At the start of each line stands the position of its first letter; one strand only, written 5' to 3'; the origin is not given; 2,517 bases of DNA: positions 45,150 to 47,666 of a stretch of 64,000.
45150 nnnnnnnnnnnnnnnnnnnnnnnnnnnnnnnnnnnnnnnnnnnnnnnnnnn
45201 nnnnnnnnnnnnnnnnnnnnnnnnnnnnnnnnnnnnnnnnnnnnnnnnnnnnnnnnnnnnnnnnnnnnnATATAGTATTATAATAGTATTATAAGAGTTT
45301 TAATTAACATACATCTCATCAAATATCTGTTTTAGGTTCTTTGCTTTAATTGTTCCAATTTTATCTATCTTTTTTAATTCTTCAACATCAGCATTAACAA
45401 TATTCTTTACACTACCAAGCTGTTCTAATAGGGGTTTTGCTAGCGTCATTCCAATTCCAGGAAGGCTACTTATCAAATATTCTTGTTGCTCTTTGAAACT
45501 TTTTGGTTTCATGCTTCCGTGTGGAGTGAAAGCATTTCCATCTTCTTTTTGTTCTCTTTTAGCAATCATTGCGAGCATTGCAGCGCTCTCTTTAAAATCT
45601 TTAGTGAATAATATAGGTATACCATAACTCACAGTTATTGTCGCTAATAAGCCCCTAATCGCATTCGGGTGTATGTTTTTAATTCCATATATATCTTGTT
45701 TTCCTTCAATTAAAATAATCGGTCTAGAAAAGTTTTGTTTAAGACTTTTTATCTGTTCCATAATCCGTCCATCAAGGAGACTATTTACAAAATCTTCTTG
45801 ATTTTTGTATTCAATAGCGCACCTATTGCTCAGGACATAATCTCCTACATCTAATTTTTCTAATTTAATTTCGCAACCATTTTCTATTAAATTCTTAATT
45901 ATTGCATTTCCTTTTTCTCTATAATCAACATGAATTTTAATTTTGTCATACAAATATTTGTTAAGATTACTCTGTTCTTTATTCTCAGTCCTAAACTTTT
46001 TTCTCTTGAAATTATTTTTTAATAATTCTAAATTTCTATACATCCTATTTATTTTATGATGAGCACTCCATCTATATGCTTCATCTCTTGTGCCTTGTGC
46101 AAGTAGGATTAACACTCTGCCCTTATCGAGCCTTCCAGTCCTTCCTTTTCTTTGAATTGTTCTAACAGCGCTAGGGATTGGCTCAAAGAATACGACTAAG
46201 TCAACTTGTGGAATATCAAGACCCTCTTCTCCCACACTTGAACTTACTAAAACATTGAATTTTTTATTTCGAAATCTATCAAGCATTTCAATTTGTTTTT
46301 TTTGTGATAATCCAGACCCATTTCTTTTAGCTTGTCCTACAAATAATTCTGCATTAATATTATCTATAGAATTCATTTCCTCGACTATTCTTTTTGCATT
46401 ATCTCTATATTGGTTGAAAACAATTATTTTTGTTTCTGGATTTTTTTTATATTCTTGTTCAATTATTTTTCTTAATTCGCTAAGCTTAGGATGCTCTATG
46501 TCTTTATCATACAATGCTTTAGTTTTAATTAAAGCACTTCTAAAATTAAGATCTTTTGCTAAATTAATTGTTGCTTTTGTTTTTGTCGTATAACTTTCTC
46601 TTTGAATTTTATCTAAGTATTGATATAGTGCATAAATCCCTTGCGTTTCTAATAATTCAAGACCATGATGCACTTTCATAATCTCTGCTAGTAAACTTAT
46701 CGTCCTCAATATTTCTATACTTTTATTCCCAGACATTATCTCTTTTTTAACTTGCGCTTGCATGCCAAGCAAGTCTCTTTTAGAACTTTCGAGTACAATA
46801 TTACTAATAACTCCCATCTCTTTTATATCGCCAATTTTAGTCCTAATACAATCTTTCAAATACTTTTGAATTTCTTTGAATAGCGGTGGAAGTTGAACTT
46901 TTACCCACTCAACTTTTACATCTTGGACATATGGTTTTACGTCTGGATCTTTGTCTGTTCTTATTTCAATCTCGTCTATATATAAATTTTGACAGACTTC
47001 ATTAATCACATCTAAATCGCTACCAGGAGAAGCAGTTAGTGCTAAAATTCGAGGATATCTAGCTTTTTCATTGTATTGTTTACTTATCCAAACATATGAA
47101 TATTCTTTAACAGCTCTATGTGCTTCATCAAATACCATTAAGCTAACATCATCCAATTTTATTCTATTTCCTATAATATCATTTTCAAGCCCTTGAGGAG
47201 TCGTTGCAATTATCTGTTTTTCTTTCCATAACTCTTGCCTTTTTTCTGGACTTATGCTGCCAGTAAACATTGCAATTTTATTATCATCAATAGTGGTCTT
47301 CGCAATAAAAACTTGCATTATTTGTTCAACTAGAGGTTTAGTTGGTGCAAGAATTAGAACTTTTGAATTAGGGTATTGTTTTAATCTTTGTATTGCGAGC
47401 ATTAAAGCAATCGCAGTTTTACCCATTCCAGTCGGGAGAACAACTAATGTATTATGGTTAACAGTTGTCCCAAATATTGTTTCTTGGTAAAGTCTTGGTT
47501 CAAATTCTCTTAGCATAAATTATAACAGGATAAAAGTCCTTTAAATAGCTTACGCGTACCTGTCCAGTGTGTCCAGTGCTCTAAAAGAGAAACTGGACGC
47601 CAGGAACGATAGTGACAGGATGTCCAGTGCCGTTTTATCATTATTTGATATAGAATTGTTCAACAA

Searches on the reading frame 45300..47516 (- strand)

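Call 73: search_protein_families(library=pfam, proteins=[window:45300-47516:-], max_evalue=0.00001)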
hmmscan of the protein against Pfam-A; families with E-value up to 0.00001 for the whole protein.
window:45300-47516:- (738 aa): 7 families
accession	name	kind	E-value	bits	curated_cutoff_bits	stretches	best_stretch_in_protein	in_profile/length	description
PF02732.21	ERCC4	-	6e-31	107.7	24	1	530-650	1-139/140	ERCC4 domain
PF00270.35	DEAD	-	1.3e-26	93.8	26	1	10-168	3-164/167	DEAD/DEAH box helicase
PF00271.37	Helicase_C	-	1.9e-25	89.7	23.5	1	346-463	4-109/110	Helicase conserved C-terminal domain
PF04851.21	ResIII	-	5.1e-22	79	22.5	1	5-164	2-162/164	Type III restriction enzyme, res subunit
PF21210.2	RNA_helicase_helical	-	1.6e-19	70.4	27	1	222-329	2-107/108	Putative ATP-dependent RNA helicase, helical bundle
PF12826.13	HHH_2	-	9.4e-08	32.5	27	1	684-734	7-57/64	Helix-hairpin-helix motif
PF14520.12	HHH_5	-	5e-07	30.6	27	1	683-729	5-52/57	Helix-hairpin-helix domain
